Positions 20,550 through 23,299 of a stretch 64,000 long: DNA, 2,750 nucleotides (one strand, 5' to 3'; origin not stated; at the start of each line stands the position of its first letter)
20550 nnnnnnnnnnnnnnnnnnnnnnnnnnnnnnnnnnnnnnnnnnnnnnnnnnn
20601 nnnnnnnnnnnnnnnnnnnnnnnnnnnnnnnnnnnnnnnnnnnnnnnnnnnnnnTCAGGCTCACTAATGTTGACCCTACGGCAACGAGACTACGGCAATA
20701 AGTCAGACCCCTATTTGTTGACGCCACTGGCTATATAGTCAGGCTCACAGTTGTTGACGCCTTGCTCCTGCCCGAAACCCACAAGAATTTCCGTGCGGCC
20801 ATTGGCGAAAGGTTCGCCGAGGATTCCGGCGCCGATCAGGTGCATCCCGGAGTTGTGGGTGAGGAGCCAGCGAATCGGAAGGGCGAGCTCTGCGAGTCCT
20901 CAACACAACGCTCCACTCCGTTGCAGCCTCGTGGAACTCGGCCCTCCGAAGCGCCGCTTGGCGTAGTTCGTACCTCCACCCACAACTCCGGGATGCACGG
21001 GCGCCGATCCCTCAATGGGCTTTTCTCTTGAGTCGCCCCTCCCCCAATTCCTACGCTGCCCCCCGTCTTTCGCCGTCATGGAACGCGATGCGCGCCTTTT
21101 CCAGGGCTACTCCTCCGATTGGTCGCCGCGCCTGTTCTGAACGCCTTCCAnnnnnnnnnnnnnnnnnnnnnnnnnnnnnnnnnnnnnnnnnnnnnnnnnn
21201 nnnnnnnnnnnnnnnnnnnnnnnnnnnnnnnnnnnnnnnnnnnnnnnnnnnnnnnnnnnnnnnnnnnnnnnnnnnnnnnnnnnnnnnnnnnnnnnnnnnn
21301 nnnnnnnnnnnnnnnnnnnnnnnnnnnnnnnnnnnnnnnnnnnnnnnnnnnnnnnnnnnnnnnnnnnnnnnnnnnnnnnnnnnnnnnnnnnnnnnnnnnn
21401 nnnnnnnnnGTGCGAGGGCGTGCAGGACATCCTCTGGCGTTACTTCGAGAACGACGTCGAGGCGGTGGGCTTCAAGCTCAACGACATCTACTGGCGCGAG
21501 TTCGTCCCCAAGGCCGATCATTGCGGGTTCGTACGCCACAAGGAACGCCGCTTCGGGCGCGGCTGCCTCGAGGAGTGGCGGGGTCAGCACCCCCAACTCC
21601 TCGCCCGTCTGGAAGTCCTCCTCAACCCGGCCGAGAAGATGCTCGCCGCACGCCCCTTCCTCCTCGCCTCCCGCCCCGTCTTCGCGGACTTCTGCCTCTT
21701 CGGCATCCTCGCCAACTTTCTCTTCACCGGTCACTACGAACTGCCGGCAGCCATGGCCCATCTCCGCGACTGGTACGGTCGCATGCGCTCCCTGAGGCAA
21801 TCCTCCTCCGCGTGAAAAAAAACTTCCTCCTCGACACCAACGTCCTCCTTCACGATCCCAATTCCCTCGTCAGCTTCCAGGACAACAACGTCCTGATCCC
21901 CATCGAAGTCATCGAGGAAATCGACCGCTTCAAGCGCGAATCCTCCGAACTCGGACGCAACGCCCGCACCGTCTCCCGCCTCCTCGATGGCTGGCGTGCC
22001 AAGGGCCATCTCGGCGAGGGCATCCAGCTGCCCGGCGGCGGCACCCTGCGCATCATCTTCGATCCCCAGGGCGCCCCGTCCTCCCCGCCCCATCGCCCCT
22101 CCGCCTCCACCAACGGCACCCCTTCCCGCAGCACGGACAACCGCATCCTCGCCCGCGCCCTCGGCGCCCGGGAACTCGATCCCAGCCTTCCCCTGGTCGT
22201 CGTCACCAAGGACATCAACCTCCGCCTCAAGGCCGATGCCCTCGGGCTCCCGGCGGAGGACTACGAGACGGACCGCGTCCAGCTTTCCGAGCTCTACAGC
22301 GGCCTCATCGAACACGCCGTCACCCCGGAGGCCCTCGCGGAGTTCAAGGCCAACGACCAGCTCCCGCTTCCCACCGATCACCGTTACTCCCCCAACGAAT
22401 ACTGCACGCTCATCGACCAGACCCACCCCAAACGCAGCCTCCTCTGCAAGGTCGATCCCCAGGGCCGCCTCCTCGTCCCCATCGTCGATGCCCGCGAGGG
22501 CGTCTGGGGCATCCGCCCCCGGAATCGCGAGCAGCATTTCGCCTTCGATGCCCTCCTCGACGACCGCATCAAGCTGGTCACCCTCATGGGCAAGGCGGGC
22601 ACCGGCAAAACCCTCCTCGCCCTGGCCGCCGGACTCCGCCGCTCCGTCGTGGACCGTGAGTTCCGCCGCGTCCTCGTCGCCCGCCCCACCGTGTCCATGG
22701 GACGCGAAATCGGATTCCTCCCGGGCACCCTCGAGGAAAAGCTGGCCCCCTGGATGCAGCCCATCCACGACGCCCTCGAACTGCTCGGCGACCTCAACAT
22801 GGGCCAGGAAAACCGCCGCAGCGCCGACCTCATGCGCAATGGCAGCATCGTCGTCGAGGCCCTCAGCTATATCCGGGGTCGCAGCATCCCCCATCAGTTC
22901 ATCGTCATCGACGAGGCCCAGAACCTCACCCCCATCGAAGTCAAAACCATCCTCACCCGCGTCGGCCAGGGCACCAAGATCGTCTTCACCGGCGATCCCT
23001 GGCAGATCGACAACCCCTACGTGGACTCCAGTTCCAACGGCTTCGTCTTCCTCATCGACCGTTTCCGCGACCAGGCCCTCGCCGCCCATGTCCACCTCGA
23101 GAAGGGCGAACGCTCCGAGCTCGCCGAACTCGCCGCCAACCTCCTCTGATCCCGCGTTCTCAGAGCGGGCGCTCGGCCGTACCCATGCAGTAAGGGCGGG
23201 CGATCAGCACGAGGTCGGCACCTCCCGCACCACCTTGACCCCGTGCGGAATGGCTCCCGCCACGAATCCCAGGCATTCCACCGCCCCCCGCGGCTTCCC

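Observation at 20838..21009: MITE-like family of about 150 bp with 22-bp terminal inverted repeats and 9-10-bp flanking direct repeats (six copies in 64 kb)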

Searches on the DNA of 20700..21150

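Call 10: search_rna_families(source=window, start=20700, end=21150, threshold=evalue, max_evalue=10)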
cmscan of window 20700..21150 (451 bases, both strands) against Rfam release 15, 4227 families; matches with E-value up to 10: 9.
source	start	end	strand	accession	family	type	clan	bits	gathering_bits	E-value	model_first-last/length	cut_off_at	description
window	20840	20998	-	RF04159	MIR1437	Gene; miRNA;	-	31.1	168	0.0017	1-192/192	no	MIR1437 microRNA precursor family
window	20843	20996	-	RF04119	MIR1858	Gene; miRNA;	-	29.3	137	0.0048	1-197/197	no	MIR1858 microRNA precursor family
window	20840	20998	+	RF04159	MIR1437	Gene; miRNA;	-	28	168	0.0083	1-192/192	no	MIR1437 microRNA precursor family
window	20817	21014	+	RF04119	MIR1858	Gene; miRNA;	-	24.5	137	0.057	1-197/197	no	MIR1858 microRNA precursor family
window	20872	20952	-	RF01997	mir-969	Gene; miRNA;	-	22.5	61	0.064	1-86/86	no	mir-969 microRNA precursor family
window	20837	21001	+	RF01996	mir-995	Gene; miRNA;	-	21.2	72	0.098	1-88/88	no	mir-995 microRNA precursor family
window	20816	20873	+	RF01276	sR53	Gene; snRNA; snoRNA; CD-box;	-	13.2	49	1.2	1-60/60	no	Small nucleolar RNA sR53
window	20944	21076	-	RF02204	WT1-AS_2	Gene; lncRNA;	-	12.8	45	3.8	1-137/137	no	WT1 antisense RNA conserved region 2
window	21075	21115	-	RF01498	Afu_190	Gene; snRNA; snoRNA; CD-box;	-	11.3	35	9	58-100/100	no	A. fumigatus snoRNA Afu_190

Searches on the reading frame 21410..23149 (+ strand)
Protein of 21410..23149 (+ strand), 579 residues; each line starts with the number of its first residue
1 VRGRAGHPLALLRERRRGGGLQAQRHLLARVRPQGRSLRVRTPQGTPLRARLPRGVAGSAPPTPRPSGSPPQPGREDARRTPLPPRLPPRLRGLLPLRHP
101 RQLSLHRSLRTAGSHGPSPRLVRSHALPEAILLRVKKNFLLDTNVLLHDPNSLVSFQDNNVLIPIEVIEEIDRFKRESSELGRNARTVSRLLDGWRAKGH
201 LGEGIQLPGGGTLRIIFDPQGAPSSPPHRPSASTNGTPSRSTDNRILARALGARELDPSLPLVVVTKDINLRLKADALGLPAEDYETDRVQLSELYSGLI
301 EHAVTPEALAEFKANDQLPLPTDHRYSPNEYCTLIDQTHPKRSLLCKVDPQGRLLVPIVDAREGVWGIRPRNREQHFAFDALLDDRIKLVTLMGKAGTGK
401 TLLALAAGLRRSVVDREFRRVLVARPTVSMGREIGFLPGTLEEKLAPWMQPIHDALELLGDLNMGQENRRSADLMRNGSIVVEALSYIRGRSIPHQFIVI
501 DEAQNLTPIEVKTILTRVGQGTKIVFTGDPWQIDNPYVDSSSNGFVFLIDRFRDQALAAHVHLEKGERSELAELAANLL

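Call 55: search_protein_families(library=pfam, proteins=[window:21410-23149:+], max_evalue=0.00001)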
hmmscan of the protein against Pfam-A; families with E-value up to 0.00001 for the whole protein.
window:21410-23149:+ (579 aa): 4 families
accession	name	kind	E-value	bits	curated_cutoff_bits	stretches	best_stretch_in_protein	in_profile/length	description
PF02562.22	PhoH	-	3.2e-49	167.7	27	1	368-566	2-189/205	PhoH-like protein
PF13638.12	PIN_4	-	3.8e-30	105.3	21.9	1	139-286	1-132/132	PIN domain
PF13604.12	AAA_30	-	9.4e-10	39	27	1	372-533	3-128/191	AAA domain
PF13245.12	AAA_19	-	8.9e-06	26.4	25.1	0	388-533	12-129/134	AAA domain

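Call 76: find_homologous_proteins(query=window:21410-23149:+, max_evalue=1e-150)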
Query window:21410-23149:+ (579 aa): 2892 proteins with E <= 1e-150 among 8000 candidates; the best 120 are listed.
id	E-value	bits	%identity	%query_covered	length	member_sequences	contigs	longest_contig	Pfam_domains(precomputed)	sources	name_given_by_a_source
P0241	4.9e-294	995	100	77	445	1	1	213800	PF13638.13,PF13604.13,PF13245.13,PF13401.13,PF02562.23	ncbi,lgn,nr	ncbi:MAG: PhoH family protein [Verrucomicrobiae bacterium]|nr:PhoH family protein [Verrucomicrobiae 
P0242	3.2e-269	913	93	77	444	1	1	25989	PF13638.13,PF13604.13,PF13245.13,PF13401.13,PF02562.23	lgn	-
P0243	2.5e-245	834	84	77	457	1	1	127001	PF13638.13,PF13604.13,PF13245.13,PF13401.13,PF02562.23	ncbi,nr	ncbi:MAG: PhoH family protein [Verrucomicrobiales bacterium]|nr:PhoH family protein [Verrucomicrobia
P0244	7.3e-245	832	84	78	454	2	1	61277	PF13638.13,PF13604.13,PF13245.13,PF13401.13,PF02562.23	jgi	jgi:PhoH-like ATPase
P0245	7.9e-245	832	83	77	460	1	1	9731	PF13638.13,PF13604.13,PF13245.13,PF13401.13,PF02562.23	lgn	-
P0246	3.8e-238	810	83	77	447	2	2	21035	PF13638.13,PF13604.13,PF13245.13,PF02562.23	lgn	-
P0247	2.3e-237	808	82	77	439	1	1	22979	PF13638.13,PF13604.13,PF13245.13,PF13401.13,PF02562.23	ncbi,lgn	-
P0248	2.4e-237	808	82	77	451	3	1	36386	PF13638.13,PF13604.13,PF13245.13,PF02562.23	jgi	jgi:PhoH-like ATPase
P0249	1.7e-236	805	83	77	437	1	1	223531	PF13638.13,PF13604.13,PF13245.13,PF13401.13,PF02562.23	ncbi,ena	-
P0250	1.9e-236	805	81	77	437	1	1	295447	PF13638.13,PF13604.13,PF13245.13,PF02562.23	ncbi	-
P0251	2.2e-236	804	82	77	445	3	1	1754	PF13638.13,PF13604.13,PF13245.13,PF02562.23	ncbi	-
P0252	2.5e-236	804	82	77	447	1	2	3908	PF13638.13,PF13604.13,PF13245.13,PF02562.23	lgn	-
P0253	3.6e-236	804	82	77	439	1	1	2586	PF13638.13,PF13604.13,PF13245.13,PF02562.23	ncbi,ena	-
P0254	1.2e-235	802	81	77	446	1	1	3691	PF13638.13,PF13604.13,PF02562.23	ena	-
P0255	3.8e-234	797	80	77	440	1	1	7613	PF13638.13,PF13604.13,PF13245.13,PF02562.23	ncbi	-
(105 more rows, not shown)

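Call 77: find_encoding_contigs(protein=P0242, flank=10000, max_places=3)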
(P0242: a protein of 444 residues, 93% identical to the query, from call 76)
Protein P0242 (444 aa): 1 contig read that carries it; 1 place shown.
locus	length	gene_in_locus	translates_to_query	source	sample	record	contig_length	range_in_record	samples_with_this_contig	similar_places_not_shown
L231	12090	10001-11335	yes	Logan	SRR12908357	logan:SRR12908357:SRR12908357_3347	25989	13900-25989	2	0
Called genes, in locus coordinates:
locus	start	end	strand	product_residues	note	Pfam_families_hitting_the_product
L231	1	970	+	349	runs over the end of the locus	PF00348:polyprenyl_synt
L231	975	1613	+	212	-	PF07638:Sigma70_ECF, PF04542:Sigma70_r2, PF08281:Sigma70_r4_2, PF04545:Sigma70_r4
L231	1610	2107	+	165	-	-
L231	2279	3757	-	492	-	-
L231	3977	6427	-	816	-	PF03704:BTAD (faint), PF07719:TPR_2 (faint), PF13432:TPR_16 (weak), PF13432:TPR_16 (weak), PF14559:TPR_19 (weak), PF13414:TPR_11, PF13432:TPR_16 (weak), PF14559:TPR_19 (weak), +10 more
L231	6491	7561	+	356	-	PF04015:DUF362 (faint)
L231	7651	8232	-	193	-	-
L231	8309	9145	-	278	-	PF25087:GMPPB_C (faint), PF00132:Hexapep (weak), PF13720:Acetyltransf_11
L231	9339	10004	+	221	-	PF13417:GST_N_3, PF13409:GST_N_2 (weak), PF13410:GST_C_2 (weak)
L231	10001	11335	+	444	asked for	PF13638:PIN_4, PF13401:AAA_22 (faint), PF02562:PhoH, PF13604:AAA_30, PF13245:AAA_19 (weak)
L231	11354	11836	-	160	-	PF00994:MoCF_biosynth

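Call 78: find_encoding_contigs(protein=P0241, flank=10000, max_places=5)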
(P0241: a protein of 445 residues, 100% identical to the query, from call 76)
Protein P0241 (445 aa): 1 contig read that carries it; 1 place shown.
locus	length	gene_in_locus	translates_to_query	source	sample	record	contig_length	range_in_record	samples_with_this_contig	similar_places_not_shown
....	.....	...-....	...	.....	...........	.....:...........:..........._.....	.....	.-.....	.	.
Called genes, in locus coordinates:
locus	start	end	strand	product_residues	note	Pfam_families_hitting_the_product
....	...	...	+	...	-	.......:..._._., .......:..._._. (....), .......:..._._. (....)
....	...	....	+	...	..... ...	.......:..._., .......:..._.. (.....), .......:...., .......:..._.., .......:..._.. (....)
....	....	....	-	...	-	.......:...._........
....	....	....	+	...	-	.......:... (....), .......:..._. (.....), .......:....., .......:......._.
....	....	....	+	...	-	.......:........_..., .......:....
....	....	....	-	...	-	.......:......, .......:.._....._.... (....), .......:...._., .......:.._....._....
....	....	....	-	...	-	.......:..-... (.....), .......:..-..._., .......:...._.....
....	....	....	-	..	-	-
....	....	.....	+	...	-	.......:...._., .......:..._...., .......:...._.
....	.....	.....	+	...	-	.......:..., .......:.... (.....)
